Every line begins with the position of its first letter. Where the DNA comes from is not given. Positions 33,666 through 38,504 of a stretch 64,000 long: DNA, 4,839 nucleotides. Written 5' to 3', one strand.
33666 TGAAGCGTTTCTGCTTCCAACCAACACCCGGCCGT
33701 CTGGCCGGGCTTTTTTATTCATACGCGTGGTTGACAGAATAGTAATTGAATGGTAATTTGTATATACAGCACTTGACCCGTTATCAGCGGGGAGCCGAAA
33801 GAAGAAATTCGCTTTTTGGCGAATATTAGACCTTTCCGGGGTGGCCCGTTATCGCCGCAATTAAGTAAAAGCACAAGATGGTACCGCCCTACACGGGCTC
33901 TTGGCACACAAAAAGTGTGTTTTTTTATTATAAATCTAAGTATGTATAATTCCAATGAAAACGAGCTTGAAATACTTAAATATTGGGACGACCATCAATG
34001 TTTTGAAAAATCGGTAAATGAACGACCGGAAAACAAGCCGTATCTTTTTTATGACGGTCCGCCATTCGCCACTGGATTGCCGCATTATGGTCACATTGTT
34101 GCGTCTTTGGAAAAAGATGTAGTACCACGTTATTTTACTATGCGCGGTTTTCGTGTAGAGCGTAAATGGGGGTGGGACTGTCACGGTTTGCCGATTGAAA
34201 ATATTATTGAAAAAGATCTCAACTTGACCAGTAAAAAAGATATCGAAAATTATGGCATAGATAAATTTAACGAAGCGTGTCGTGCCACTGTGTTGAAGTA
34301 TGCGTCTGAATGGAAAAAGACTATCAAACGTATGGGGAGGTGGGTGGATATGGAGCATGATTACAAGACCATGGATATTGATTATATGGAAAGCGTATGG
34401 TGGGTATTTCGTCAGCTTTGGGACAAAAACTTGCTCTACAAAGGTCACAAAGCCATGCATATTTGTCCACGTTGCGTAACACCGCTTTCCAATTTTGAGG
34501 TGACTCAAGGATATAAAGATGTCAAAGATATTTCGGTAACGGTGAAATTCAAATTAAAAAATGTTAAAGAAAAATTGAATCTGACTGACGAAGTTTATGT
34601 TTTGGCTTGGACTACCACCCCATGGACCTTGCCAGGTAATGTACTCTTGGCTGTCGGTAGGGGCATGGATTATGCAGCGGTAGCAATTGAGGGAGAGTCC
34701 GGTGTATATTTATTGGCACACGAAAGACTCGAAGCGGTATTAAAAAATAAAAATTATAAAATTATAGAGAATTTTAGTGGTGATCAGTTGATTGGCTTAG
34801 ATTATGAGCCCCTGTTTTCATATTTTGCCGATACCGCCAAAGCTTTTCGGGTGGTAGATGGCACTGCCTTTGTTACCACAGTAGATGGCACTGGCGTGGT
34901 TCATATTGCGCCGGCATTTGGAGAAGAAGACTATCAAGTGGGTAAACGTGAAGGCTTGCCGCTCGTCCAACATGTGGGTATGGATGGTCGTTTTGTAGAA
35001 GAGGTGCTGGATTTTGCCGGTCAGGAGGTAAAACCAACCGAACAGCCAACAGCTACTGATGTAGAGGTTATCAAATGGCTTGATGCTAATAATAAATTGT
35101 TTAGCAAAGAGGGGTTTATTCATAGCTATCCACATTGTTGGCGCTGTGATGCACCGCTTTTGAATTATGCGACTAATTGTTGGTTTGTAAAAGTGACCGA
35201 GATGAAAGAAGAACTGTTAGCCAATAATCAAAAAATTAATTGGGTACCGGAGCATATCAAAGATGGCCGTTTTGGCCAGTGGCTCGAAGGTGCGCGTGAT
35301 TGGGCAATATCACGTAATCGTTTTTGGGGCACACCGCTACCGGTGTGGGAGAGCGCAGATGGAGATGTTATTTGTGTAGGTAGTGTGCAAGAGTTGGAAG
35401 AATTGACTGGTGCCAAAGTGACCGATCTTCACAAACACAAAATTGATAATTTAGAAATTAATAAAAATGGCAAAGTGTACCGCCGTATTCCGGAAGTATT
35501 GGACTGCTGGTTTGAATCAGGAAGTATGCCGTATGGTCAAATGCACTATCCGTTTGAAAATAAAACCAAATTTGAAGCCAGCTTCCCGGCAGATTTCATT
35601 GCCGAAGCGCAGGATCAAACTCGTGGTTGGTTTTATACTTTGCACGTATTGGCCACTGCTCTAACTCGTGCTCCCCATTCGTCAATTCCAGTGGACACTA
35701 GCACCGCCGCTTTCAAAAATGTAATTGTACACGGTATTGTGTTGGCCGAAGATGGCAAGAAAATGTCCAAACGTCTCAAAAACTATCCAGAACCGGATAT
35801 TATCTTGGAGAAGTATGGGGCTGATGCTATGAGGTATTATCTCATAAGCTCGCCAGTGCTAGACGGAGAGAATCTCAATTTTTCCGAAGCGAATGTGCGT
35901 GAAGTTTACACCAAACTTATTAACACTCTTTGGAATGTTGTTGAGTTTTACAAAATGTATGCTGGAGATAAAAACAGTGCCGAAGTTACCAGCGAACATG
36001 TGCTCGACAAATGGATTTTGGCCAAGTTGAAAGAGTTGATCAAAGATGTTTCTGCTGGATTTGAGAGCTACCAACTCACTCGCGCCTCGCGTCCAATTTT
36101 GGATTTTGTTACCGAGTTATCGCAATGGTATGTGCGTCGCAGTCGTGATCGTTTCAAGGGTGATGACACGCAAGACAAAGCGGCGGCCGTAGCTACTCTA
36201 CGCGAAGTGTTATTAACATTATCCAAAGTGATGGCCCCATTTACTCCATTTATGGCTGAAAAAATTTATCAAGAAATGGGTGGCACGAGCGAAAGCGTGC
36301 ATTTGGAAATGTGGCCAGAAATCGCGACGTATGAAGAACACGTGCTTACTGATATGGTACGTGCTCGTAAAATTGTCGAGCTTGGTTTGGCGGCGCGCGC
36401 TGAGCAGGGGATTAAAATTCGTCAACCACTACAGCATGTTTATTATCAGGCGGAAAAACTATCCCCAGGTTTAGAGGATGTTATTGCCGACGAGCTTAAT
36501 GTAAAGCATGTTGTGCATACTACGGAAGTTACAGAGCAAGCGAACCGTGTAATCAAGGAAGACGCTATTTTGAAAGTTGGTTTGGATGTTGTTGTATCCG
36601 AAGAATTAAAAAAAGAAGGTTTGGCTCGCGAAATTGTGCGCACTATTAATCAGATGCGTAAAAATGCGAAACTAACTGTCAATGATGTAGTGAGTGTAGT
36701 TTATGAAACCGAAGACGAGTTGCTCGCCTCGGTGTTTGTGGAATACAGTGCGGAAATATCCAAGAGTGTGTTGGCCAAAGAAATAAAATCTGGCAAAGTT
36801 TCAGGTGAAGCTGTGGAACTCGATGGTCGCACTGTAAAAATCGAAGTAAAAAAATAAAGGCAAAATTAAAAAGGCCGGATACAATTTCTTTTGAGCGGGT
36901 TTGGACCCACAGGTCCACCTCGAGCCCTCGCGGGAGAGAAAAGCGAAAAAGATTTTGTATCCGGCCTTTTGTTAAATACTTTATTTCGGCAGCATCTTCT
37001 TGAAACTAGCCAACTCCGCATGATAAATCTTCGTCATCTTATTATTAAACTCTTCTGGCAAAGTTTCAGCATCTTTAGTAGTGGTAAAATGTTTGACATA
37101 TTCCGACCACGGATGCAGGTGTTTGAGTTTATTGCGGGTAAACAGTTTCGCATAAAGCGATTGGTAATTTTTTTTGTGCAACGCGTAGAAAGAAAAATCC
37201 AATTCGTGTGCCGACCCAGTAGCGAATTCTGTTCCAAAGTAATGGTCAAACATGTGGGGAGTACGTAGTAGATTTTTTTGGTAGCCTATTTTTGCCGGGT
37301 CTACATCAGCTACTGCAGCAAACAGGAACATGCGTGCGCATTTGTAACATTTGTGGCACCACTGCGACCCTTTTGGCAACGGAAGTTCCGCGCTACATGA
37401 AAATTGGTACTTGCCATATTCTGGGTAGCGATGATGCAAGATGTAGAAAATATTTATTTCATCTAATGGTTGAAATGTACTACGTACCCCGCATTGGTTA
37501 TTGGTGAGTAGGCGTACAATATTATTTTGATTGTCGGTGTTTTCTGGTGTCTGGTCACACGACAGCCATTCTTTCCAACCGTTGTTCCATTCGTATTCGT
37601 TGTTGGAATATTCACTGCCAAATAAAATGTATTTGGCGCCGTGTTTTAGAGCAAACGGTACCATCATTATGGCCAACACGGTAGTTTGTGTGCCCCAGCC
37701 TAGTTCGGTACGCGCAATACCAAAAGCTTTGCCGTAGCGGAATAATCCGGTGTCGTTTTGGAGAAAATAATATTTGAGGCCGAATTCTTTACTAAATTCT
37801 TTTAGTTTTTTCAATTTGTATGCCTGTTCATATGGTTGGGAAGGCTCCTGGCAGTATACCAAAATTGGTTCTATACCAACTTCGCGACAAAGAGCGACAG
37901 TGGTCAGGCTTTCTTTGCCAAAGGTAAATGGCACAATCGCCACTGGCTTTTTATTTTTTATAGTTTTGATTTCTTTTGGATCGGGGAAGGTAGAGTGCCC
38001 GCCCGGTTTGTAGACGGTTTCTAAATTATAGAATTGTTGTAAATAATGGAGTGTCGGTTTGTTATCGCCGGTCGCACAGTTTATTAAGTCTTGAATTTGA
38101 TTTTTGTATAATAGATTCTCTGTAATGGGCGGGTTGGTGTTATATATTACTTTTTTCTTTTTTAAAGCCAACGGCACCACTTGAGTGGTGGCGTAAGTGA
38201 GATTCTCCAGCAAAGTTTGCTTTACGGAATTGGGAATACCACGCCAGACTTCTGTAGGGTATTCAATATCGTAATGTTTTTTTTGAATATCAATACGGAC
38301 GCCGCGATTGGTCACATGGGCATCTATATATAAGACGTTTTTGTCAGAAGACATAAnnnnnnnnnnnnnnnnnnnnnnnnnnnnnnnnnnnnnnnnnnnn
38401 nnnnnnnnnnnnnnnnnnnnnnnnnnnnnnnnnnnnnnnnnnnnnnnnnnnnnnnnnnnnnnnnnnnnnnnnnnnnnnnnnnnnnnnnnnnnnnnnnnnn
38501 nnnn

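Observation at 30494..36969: Two copies of a ~100-nt structured element with a conserved core and compensatory, copy-specific stems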

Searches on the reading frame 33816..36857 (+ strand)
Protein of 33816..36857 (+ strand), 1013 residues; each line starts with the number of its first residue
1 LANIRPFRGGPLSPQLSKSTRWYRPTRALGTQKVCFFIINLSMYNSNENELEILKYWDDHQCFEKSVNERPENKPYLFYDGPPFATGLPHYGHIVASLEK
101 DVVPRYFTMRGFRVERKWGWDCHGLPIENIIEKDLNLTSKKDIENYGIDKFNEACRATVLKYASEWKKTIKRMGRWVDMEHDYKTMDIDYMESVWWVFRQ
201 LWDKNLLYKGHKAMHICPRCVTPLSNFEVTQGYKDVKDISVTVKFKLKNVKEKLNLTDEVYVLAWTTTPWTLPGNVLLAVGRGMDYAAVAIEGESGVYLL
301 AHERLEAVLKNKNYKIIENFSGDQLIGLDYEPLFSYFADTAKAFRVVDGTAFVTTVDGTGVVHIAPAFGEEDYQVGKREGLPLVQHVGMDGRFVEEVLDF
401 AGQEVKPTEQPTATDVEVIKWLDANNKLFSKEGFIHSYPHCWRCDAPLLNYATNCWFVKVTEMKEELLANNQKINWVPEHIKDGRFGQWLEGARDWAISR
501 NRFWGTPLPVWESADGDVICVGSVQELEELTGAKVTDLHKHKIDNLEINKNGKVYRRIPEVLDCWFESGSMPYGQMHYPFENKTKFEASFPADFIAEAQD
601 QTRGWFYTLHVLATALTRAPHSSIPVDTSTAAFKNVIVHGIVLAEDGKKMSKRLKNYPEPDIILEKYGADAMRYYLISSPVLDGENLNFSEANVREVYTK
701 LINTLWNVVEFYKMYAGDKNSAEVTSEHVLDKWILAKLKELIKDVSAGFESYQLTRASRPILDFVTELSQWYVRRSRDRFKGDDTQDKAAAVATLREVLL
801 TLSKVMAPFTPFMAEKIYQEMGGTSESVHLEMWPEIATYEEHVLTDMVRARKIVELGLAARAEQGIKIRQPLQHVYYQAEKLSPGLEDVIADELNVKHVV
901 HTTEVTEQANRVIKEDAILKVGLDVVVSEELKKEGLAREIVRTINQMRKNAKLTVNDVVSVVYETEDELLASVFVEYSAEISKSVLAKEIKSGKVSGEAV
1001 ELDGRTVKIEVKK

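Call 10: search_protein_families(library=pfam, proteins=[window:33816-36857:+])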
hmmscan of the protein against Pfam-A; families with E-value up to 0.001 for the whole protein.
window:33816-36857:+ (1013 aa): 5 families
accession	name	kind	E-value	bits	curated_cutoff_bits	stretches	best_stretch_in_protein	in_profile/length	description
PF00133.28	tRNA-synt_1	-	6.7e-142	473.5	22.7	1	53-687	2-413/414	tRNA synthetases class I (I, L, M and V)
PF08264.19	Anticodon_1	-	2e-34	119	25.1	1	731-874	1-146/148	Anticodon-binding domain of tRNA ligase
PF19302.4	DUF5915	-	1.2e-18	67.8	27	1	907-1013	88-194/195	Domain of unknown function (DUF5915)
PF09334.17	tRNA-synt_1g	-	4.1e-18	65.8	20.1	2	629-709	308-387/391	tRNA synthetases class I (M)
PF01406.26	tRNA-synt_1e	-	0.00019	21.4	27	0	633-697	237-299/301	tRNA synthetases class I (C) catalytic domain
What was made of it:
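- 33816..36857 (+): Isoleucyl-tRNA synthetase gene. Its stop codon lies 10 nt upstream of copy 2. Pfam PF00133, PF08264, PF19302 (call 10).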

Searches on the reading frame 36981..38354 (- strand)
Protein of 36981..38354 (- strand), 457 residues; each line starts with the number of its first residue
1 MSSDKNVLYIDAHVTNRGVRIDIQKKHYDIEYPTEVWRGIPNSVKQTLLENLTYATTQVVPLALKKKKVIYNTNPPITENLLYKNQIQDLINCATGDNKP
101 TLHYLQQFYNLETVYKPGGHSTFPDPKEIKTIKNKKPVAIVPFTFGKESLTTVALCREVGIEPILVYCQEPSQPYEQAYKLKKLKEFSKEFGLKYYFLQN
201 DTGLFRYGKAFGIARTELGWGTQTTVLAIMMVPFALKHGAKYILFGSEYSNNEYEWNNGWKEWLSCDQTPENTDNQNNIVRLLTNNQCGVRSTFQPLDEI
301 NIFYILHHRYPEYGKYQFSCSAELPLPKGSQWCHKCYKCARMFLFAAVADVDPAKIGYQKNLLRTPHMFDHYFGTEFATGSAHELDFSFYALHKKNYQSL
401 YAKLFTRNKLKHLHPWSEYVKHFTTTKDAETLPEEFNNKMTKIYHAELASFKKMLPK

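Call 10: search_protein_families(library=pfam, proteins=[window:36981-38354:-])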
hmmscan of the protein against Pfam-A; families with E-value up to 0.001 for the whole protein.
window:36981-38354:- (457 aa): 0 families

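Call 77: search_protein_families(library=pfam, proteins=[window:36981-38354:-], max_evalue=0.001)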
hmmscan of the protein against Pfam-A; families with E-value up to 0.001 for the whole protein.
window:36981-38354:- (457 aa): 0 families

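Call 80: find_homologous_proteins(query=window:36981-38354:-, max_evalue=1e-20)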
Query window:36981-38354:- (457 aa): 137 proteins with E <= 1e-20 among 3441 candidates; the best 120 are listed.
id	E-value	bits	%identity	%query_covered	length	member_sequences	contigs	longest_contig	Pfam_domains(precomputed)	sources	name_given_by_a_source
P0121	0.0e+0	1080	100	100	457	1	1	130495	-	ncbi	-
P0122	9.8e-262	887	81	100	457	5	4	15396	-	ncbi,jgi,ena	-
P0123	1.4e-196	672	64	99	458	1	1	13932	-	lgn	-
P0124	1.7e-180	619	60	99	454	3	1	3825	-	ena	-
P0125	2.1e-161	556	53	98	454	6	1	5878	-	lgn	-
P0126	3.0e-159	549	53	98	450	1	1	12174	-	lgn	-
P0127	5.4e-158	545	51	99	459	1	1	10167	-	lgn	-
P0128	1.4e-156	540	51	99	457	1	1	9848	-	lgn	-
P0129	1.6e-156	540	51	98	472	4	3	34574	-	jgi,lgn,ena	jgi:hypothetical protein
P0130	3.7e-155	535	52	99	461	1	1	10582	-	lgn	-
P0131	3.4e-154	532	53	98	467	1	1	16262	-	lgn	-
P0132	1.1e-153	531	53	99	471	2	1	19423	-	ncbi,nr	ncbi:hypothetical protein HZC20_03230 [Candidatus Peregrinibacteria bacterium]|nr:hypothetical prote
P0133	4.6e-152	525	49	99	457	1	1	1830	-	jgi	-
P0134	6.2e-152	525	51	98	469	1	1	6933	-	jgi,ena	-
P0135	1.8e-151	523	52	99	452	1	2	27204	-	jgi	-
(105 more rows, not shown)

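Call 81: find_encoding_contigs(protein=P0122, flank=10000, max_places=4)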
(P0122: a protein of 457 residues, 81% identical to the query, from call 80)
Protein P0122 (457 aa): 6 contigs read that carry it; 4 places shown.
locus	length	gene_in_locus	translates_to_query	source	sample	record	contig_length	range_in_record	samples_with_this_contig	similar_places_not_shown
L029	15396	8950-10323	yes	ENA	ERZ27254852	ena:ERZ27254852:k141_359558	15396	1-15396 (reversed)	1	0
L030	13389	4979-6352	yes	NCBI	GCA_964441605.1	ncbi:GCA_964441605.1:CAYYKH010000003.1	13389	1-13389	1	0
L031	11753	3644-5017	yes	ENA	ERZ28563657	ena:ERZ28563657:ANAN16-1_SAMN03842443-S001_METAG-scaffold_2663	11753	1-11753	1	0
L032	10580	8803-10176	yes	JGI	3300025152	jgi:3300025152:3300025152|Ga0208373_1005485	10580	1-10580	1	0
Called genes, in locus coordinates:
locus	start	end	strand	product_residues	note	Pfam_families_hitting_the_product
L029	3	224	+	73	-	?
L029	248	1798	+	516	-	PF02934:GatB_N, PF02637:GatB_Yqey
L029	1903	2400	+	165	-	-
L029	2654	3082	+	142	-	-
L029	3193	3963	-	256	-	PF01145:Band_7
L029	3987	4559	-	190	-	PF01330:RuvA_N, PF10391:DNA_pol_lambd_f (faint), PF14520:HHH_5, PF00633:HHH (faint), PF01367:5_3_exonuc (faint), PF07499:RuvA_C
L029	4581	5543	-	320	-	-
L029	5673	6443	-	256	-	PF13649:Methyltransf_25, PF13847:Methyltransf_31 (weak), PF08241:Methyltransf_11, PF08242:Methyltransf_12 (weak)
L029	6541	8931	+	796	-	PF18130:ATPgrasp_N (faint), PF01071:GARS_A (weak), PF02655:ATP-grasp_3, PF02786:CPSase_L_D2 (weak), PF07478:Dala_Dala_lig_C (weak), PF13535:ATP-grasp_4, PF02655:ATP-grasp_3 (weak), PF07478:Dala_Dala_lig_C, +4 more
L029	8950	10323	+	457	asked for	-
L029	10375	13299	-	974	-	PF00133:tRNA-synt_1, PF09334:tRNA-synt_1g, PF08264:Anticodon_1, PF19302:DUF5915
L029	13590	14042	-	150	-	-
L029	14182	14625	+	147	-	PF02502:LacAB_rpiB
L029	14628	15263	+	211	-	PF00834:Ribul_P_3_epim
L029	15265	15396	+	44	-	?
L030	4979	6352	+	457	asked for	-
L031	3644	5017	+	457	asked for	-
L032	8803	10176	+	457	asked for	-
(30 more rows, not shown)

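Call 82: find_encoding_contigs(protein=P0123, flank=10000, max_places=2)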
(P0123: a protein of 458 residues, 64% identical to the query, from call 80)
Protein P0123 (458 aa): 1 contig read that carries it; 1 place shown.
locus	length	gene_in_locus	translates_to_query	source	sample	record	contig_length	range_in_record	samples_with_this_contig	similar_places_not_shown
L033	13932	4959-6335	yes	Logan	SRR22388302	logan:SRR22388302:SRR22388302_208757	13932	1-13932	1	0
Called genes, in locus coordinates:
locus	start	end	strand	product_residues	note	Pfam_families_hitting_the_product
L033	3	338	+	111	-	?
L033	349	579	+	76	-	-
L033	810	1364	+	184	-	PF01936:NYN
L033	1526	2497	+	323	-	PF13480:Acetyltransf_6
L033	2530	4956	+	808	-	PF01071:GARS_A (weak), PF02655:ATP-grasp_3, PF02786:CPSase_L_D2, PF07478:Dala_Dala_lig_C (weak), PF13535:ATP-grasp_4, PF15632:ATPgrasp_Ter (weak), PF18603:LAL_C2 (weak), PF07478:Dala_Dala_lig_C, +5 more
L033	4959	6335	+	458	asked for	-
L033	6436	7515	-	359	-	-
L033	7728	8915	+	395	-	PF22025:ThiI_fer, PF02926:THUMP, PF02568:ThiI, PF06508:QueC (faint)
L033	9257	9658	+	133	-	PF01475:FUR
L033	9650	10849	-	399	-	-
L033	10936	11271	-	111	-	PF02675:AdoMet_dc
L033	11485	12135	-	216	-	-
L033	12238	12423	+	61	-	-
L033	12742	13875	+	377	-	PF13439:Glyco_transf_4, PF13579:Glyco_trans_4_4, PF20706:GT4-conflict (weak), PF00534:Glycos_transf_1, PF13692:Glyco_trans_1_4, PF13524:Glyco_trans_1_2 (weak)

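Call 107: find_encoding_contigs(protein=P0129, flank=10000, max_places=2)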
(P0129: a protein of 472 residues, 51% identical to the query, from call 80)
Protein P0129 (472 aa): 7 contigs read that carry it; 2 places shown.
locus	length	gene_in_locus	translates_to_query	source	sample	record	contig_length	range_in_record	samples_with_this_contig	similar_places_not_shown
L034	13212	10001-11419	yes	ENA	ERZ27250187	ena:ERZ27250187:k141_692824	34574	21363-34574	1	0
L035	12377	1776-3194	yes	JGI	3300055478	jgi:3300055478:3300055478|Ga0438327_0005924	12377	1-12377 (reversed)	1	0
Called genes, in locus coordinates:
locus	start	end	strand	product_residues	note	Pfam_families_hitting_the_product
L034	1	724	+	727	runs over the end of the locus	PF12256:TcdB_toxin_midN (faint), PF13517:FG-GAP_3 (faint), PF01839:FG-GAP, PF00395:SLH (faint)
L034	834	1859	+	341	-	PF01427:Peptidase_M15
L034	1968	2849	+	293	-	PF02498:Bro-N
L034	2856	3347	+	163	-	PF00588:SpoU_methylase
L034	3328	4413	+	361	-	-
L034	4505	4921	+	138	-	PF02130:YbeY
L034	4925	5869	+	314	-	PF03741:TerC, PF04332:DUF475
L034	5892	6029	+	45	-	-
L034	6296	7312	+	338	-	-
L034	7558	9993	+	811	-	PF18130:ATPgrasp_N (faint), PF01071:GARS_A (weak), PF02655:ATP-grasp_3, PF07478:Dala_Dala_lig_C (weak), PF13535:ATP-grasp_4, PF15632:ATPgrasp_Ter (weak), PF18603:LAL_C2, PF07478:Dala_Dala_lig_C, +3 more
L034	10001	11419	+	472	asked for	-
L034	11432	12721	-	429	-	PF00919:UPF0004, PF04055:Radical_SAM, PF18693:TRAM_2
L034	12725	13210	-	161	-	?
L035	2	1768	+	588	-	?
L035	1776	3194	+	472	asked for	-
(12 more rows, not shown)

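Call 108: find_encoding_contigs(protein=P0126, flank=10000, max_places=2)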
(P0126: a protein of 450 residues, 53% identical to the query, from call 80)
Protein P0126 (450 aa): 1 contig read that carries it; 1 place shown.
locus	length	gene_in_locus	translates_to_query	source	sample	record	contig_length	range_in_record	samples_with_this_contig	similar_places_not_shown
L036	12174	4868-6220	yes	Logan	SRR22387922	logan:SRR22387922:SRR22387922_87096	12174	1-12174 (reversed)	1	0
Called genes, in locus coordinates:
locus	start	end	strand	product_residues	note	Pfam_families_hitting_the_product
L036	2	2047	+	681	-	?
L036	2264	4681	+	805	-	PF01071:GARS_A (weak), PF02222:ATP-grasp (weak), PF02655:ATP-grasp_3, PF07478:Dala_Dala_lig_C (weak), PF08443:RimK (weak), PF13535:ATP-grasp_4, PF18603:LAL_C2, PF07478:Dala_Dala_lig_C, +3 more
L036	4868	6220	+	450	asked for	-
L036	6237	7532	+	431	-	PF01071:GARS_A, PF02843:GARS_C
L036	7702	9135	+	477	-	-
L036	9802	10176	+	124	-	PF01258:zf-dskA_traR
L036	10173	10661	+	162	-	PF01252:Peptidase_A8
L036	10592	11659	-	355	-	PF00089:Trypsin (weak), PF13365:Trypsin_2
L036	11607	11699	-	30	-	-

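Call 109: find_encoding_contigs(protein=P0131, flank=10000, max_places=2)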
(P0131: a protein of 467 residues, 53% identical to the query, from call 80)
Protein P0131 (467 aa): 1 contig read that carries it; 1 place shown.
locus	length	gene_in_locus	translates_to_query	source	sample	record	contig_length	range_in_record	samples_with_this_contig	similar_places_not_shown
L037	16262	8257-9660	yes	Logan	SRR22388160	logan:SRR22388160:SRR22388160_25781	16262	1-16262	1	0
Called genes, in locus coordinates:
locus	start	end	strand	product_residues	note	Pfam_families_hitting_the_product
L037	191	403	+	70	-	PF01541:GIY-YIG (weak)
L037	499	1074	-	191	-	PF00929:RNase_T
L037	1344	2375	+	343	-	PF18884:TSP3_bac (weak), PF03734:YkuD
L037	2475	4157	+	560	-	-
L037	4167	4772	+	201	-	-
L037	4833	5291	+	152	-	PF02590:SPOUT_MTase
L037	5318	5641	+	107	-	PF07784:DUF1622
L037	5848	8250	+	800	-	PF02222:ATP-grasp, PF02655:ATP-grasp_3, PF02786:CPSase_L_D2, PF07478:Dala_Dala_lig_C, PF13535:ATP-grasp_4, PF15632:ATPgrasp_Ter, PF18603:LAL_C2, PF07478:Dala_Dala_lig_C, +2 more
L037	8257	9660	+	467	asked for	-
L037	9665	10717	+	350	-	PF13378:MR_MLE_C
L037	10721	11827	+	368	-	-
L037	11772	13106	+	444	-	PF02655:ATP-grasp_3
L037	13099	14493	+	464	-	PF00278:Orn_DAP_Arg_deC (weak), PF02784:Orn_Arg_deC_N, PF01168:Ala_racemase_N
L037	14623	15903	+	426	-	PF00149:Metallophos (weak), PF12850:Metallophos_2 (faint)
